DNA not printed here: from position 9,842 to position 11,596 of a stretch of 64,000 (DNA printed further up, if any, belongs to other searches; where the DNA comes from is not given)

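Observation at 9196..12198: Candidate uncharacterised nif-linked module divergent from nifHDK: Asp-less receiver, ArsC-like protein, SagB-like double nitroreductase, rhodanese-ankyrin fusion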

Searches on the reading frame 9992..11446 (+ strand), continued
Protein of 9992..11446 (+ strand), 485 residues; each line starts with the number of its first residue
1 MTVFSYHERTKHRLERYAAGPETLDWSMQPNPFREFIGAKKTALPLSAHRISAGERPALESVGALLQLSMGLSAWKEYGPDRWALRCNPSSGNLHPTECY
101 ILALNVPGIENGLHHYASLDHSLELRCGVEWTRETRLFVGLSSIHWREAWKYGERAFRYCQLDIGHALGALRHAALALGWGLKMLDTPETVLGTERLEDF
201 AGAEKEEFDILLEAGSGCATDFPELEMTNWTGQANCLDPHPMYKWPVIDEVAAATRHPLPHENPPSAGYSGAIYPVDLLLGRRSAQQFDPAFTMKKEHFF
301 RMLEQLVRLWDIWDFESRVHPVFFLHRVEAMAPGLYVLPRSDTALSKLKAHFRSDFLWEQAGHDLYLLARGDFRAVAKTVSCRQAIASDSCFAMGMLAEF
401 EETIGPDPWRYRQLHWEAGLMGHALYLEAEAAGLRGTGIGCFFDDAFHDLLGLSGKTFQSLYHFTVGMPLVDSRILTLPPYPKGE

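Call 22: search_protein_families(library=ncbifam, proteins=[L077:2307-4580:+, L077:4580-5575:+, L077:5616-7298:+, L077:7301-8128:+, L077:8956-9591:+, L077:11662-12450:+, L077:12493-14085:-, L077:14964-15722:-, L077:15785-16867:+, L077:16883-17875:+], max_evalue=0.00001)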
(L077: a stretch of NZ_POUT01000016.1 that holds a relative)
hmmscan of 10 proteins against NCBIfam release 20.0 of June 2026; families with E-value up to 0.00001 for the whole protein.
L077:2307-4580:+ (758 aa): 6 families
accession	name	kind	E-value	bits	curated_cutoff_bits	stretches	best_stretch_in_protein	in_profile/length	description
NF011928.0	PRK15399.1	subfamily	2.1e-214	713.8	968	1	29-755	14-709/713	lysine decarboxylase LdcC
NF011603.0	PRK15029.1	equivalog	8.8e-207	688.9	1167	1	17-756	4-755/756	arginine decarboxylase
NF011929.0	PRK15400.1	subfamily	7.1e-198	659.3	1056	1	97-757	73-711/714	lysine decarboxylase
NF010092.0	PRK13578.1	subfamily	1.9e-135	452.9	794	1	100-743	57-705/720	ornithine decarboxylase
TIGR04301.1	ODC_inducible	exception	5.1e-131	438.2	1310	1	117-742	69-704/719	ornithine decarboxylase SpeF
TIGR04318.1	lacto_ODC_hypo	hypoth_equivalog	2.6e-122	409.5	950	1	140-742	74-681/695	putative ornithine decarboxylase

L077:4580-5575:+ (332 aa): 71 families (the best 25 are shown)
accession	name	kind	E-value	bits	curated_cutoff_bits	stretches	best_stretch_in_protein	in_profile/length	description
NF004794.0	PRK06142.1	equivalog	7e-134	445.7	308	1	64-332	3-272/273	crotonase/enoyl-CoA hydratase family protein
NF005699.0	PRK07509.1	equivalog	1.3e-54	185.7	249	1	67-331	4-262/267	crotonase/enoyl-CoA hydratase family protein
NF051848.1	EnCoAHydtEchA19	equivalog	3.2e-51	174.4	400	1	71-331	4-256/258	enoyl-CoA hydratase EchA19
NF004781.0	PRK06127.1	subfamily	2.8e-49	168.2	291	1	68-331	12-267/269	enoyl-CoA hydratase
NF005803.0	PRK07658.1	equivalog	3.8e-49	167.4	313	1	68-332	3-256/257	enoyl-CoA hydratase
NF004475.0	PRK05809.1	subfamily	5.3e-49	167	394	1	65-331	2-258/260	short-chain-enoyl-CoA hydratase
NF005073.0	PRK06495.1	subfamily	9.1e-48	162.8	296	1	66-331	3-255/257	enoyl-CoA hydratase/isomerase family protein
NF006107.0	PRK08258.1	equivalog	8.2e-47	159.8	330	1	64-331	12-275/277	enoyl-CoA hydratase family protein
NF006007.0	PRK08138.1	subfamily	4.8e-46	157.2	355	1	73-330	14-258/261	enoyl-CoA hydratase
NF006699.0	PRK09245.1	subfamily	4.3e-45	154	354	1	69-331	5-264/266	crotonase/enoyl-CoA hydratase family protein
NF006100.0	PRK08252.1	subfamily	1.1e-44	153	282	1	68-330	4-251/254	crotonase/enoyl-CoA hydratase family protein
NF005802.0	PRK07657.1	equivalog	4.8e-43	147.5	363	1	74-330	11-257/260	enoyl-CoA hydratase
NF004857.0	PRK06210.1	equivalog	1.2e-42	146.2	341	1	63-331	4-273/275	enoyl-CoA hydratase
NF004796.0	PRK06144.1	subfamily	7.6e-42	143.6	272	1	65-330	6-259/262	enoyl-CoA hydratase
NF004840.0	PRK06190.1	equivalog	6.8e-41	140.6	253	1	70-314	7-240/260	enoyl-CoA hydratase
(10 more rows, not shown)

L077:5616-7298:+ (561 aa): 0 families

L077:7301-8128:+ (276 aa): 4 families
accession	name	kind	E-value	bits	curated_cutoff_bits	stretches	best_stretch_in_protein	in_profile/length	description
NF001299.0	PRK00241.1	equivalog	7.9e-95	317.3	158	1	5-266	5-259/263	NAD(+) diphosphatase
NF007834.0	PRK10546.1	equivalog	6.3e-08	32.5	156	1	148-212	10-76/135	pyrimidine (deoxy)nucleoside triphosphate diphosphatase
NF006530.0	PRK08999.1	equivalog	2.7e-06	26.7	245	1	147-251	12-121/315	Nudix family hydrolase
TIGR00586.1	mutt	equivalog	5.7e-06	26.4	97.9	1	173-245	39-111/129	8-oxo-dGTP diphosphatase MutT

L077:8956-9591:+ (212 aa): 0 families

L077:11662-12450:+ (263 aa): 7 families
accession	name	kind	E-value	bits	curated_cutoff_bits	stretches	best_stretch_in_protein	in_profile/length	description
NF001195.0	PRK00162.1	equivalog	3.4e-20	72.3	102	1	16-104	10-98/108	thiosulfate sulfurtransferase GlpE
NF041931.2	MzaA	equivalog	9.4e-14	51.2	800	2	198-253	24-79/726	MZA anti-phage system associated sigma-70 family RNA polymerase sigma factor MzaA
NF043022.1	T4SS_AnkG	equivalog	4.8e-11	42.1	500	1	145-251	332-445/455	Dot/Icm T4SS effector AnkG/AnkZ/LegA7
NF043029.1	T4SS_AnkY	equivalog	1.8e-08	33.3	600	1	176-254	458-536/543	Dot/Icm T4SS effector AnkY/LegA9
NF006444.0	PRK08762.1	equivalog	7e-08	31.5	449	1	22-100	25-105/387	molybdopterin-synthase adenylyltransferase MoeB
NF043023.1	T4SS_AnkH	equivalog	8.8e-08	31.3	600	1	142-235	31-124/467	Dot/Icm T4SS effector AnkH/LegA3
NF041203.1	rhodanese_LYCAU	equivalog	4.8e-07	29.5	115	1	24-100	34-114/126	rhodanese-related (seleno)protein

L077:12493-14085:- (530 aa): 232 families (the best 25 are shown)
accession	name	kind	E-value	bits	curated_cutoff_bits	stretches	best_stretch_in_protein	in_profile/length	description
NF005446.0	PRK07035.1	equivalog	1.6e-144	479.8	373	1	276-529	1-254/255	SDR family oxidoreductase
NF005559.1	PRK07231.1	subfamily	9.5e-76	254.6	215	1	284-529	2-248/249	glucose 1-dehydrogenase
NF006070.0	PRK08213.1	subfamily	6.4e-64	215.9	279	1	278-528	4-256/259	gluconate 5-dehydrogenase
NF004198.0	PRK05653.1-3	equivalog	8.7e-63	212.1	296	1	284-528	5-246/248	3-oxoacyl-ACP reductase FabG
NF049979.1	AlphHSDSHdhA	equivalog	1.5e-60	204.9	350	1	284-528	1-246/258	7alpha-hydroxysteroid dehydrogenase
NF052558.1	MBtsdlDhBudC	equivalog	2.1e-59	201.1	270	1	285-530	2-243/250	meso-2,3-butanediol dehydrogenase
NF004778.0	PRK06124.1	equivalog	4.1e-58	196.8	303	1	278-529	3-253/256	SDR family oxidoreductase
NF005681.0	PRK07478.1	subfamily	4.6e-57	193.3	267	1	283-528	3-249/254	SDR family oxidoreductase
NF004818.0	PRK06172.1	equivalog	5.1e-57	193.1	336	1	283-530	4-252/253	SDR family oxidoreductase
TIGR01830.1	3oxo_ACP_reduc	equivalog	1.1e-56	192.2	297.75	1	289-527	1-237/239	3-oxoacyl-[acyl-carrier-protein] reductase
NF005067.0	PRK06484.1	equivalog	1.2e-56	192.4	713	1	286-529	9-252/524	short chain dehydrogenase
NF004791.0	PRK06138.1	equivalog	5.8e-56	189.6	312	1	283-530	2-251/252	SDR family oxidoreductase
NF004774.0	PRK06114.1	equivalog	2e-54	184.7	360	1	277-529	7-260/262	SDR family oxidoreductase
NF005853.0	PRK07774.1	equivalog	1.9e-53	181.4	303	1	282-529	2-247/250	SDR family oxidoreductase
NF053807.1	RhamDHLra1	equivalog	4.2e-52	177.3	400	1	284-528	2-247/252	L-rhamnose 1-dehydrogenase Lra1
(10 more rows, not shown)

L077:14964-15722:- (252 aa): 3 families
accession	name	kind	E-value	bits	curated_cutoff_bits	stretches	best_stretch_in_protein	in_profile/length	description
TIGR03162.1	ribazole_cobC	equivalog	1.9e-08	33.9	162.9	0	23-214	1-170/176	alpha-ribazole phosphatase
NF011580.0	PRK15004.1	equivalog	9.8e-08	32.2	250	0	23-240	3-199/203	adenosylcobalamin/alpha-ribazole phosphatase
TIGR00249.1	sixA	equivalog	7.6e-06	25.8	74.5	0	23-94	3-74/154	phosphohistidine phosphatase SixA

L077:15785-16867:+ (361 aa): 4 families
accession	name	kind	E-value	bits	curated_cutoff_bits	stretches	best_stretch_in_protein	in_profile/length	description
NF008745.0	PRK11778.1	equivalog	2.8e-148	493.7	259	1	23-357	2-343/345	protease SohB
TIGR00705.1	SppA_67K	equivalog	1.8e-29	102.5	311.45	1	70-348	270-555/590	signal peptide peptidase SppA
TIGR00706.1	SppA_dom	equivalog_domain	4.2e-29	101.7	155.45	1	146-312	34-201/208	signal peptide peptidase SppA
NF008195.0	PRK10949.1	equivalog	1.6e-16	59.6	746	1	146-324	367-546/618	signal peptide peptidase SppA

L077:16883-17875:+ (331 aa): 15 families
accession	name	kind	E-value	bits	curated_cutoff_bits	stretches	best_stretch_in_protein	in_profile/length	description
TIGR02823.1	oxido_YhdH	subfamily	2.8e-133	443.7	297.25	1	6-330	1-324/324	acrylyl-CoA reductase family protein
NF051456.1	acrylyl_AcuI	equivalog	4.2e-100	334.7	440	1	5-330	1-324/325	acrylyl-CoA reductase (NADPH)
NF010344.0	PRK13771.1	subfamily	3.5e-28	98.5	349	1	96-330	111-333/334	putative alcohol dehydrogenase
TIGR02824.1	quinone_pig3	subfamily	9.5e-28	97.1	296.8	1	22-328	17-323/325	putative NAD(P)H quinone oxidoreductase, PIG3 family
NF041172.1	AcrlCoa_red_Thmprot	equivalog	1e-22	80.5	500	1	98-329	113-333/334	acryloyl-CoA reductase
TIGR01751.1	crot-CoA-red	equivalog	1.1e-15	57.3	378.55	1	100-214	139-252/398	crotonyl-CoA carboxylase/reductase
TIGR02817.1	adh_fam_1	subfamily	2.4e-15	56.8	284.05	1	65-208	61-207/336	zinc-binding alcohol dehydrogenase family protein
NF041183.1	Pks2_ls1_myc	equivalog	3e-13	47.6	2400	1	33-237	1433-1623/2086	sulfolipid-1 biosynthesis phthioceranic/hydroxyphthioceranic acid synthase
NF047908.1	AldhRedAhr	equivalog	6.3e-12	45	470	1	97-205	116-219/335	NADPH-dependent aldehyde reductase Ahr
NF008024.0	PRK10754.1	subfamily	8.4e-11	41.5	348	1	24-252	20-243/327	NADPH:quinone reductase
TIGR03989.1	Rxyl_3153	subfamily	2.4e-10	40.2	440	0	20-91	14-86/370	NDMA-dependent alcohol dehydrogenase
NF058644.1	CurcmRedCuraProt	equivalog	3.8e-09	36.1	440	1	21-251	19-243/336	NADPH-dependent curcumin/dihydrocurcumin reductase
NF006940.0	PRK09422.1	equivalog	8e-09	34.9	344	1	96-271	110-282/338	alcohol dehydrogenase AdhP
TIGR02825.1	B4_12hDH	equivalog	4e-08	33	579.85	1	107-250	102-241/327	leukotriene B4 12-hydroxydehydrogenase/15-oxo-prostaglandin 13-reductase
NF003808.0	PRK05396.1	equivalog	4.6e-07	29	380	1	93-327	111-337/341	L-threonine 3-dehydrogenase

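Call 24: search_solved_structures(query=window:9992-11446:+, max_evalue=0.01, show_alignments=2)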
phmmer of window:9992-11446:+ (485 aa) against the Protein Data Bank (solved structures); distinct sequences matched with E-value up to 0.01: 1.
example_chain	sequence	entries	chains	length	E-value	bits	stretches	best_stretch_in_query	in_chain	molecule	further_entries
3eo7_A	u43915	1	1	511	7.2e-24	87.5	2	5-175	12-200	Putative Nitroreductase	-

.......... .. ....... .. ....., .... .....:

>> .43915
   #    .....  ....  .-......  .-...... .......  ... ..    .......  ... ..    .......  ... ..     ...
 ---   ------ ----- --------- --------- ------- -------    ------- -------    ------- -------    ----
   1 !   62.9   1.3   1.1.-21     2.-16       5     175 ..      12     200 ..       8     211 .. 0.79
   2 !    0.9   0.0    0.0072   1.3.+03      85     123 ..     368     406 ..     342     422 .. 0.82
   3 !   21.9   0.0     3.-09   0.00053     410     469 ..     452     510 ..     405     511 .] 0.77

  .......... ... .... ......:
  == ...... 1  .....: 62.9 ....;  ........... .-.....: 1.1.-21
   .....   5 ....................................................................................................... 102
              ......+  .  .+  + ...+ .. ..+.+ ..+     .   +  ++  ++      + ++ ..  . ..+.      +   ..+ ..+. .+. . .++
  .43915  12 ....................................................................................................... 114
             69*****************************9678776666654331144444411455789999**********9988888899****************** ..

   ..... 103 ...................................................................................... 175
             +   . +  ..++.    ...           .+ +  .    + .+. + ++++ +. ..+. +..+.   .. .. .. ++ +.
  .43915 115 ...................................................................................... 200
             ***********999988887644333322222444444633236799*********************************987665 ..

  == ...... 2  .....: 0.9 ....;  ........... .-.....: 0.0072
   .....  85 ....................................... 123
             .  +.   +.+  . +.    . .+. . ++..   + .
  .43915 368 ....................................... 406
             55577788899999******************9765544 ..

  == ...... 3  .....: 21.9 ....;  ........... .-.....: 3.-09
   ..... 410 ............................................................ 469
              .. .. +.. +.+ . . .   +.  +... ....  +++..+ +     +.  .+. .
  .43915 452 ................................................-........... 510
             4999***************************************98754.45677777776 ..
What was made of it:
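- Closest known: PDB 3EO7, putative nitroreductase Ava_2154 of Anabaena variabilis. Different: Arg-Tyr instead of Lys-Tyr at the motif (alignment in call 24).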
